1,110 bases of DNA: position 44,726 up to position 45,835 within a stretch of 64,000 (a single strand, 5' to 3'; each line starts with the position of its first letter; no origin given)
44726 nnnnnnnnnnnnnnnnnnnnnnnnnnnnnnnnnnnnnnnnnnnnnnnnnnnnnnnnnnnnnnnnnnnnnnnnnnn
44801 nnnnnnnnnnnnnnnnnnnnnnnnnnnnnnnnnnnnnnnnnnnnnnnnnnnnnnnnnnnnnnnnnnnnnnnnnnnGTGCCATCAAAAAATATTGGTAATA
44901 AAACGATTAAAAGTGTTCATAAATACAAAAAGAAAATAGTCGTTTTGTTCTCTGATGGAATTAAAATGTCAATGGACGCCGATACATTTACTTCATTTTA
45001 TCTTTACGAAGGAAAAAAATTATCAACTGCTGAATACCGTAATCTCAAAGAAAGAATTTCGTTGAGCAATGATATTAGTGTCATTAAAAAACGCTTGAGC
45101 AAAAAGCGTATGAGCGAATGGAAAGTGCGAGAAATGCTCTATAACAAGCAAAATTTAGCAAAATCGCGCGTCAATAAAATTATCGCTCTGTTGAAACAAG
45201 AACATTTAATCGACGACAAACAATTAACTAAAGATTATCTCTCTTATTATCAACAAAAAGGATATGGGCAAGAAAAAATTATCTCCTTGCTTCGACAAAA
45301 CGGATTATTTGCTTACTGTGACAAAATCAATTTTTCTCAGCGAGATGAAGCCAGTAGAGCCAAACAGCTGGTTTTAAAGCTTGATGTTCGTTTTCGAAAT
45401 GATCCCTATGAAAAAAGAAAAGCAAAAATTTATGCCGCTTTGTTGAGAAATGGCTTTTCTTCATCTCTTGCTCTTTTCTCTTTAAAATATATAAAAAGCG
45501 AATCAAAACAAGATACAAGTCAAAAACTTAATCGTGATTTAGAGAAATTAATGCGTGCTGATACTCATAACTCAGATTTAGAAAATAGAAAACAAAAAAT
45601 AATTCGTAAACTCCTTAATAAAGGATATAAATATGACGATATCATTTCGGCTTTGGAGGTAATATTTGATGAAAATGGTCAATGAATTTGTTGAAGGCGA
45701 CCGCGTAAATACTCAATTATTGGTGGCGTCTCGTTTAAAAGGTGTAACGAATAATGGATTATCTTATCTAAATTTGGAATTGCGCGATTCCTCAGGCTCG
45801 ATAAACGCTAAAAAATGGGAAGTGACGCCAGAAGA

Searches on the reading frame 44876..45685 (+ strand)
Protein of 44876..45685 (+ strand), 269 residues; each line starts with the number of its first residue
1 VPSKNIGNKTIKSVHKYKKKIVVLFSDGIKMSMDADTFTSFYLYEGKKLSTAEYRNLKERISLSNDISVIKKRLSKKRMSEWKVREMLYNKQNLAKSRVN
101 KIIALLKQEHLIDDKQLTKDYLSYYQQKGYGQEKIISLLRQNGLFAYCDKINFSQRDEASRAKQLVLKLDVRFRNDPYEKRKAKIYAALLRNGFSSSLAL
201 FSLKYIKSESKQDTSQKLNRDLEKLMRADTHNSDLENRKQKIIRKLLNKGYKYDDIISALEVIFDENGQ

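Call 24: search_protein_families(library=pfam, proteins=[window:44876-45685:+], max_evalue=0.00001)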
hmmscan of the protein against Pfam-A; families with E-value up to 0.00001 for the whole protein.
window:44876-45685:+ (269 aa): 1 family
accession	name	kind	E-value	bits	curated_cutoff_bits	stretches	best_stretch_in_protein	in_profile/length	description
PF21981.2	RecX_HTH3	-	3.1e-12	46.9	26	0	158-198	3-43/48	RecX, third three-helix domain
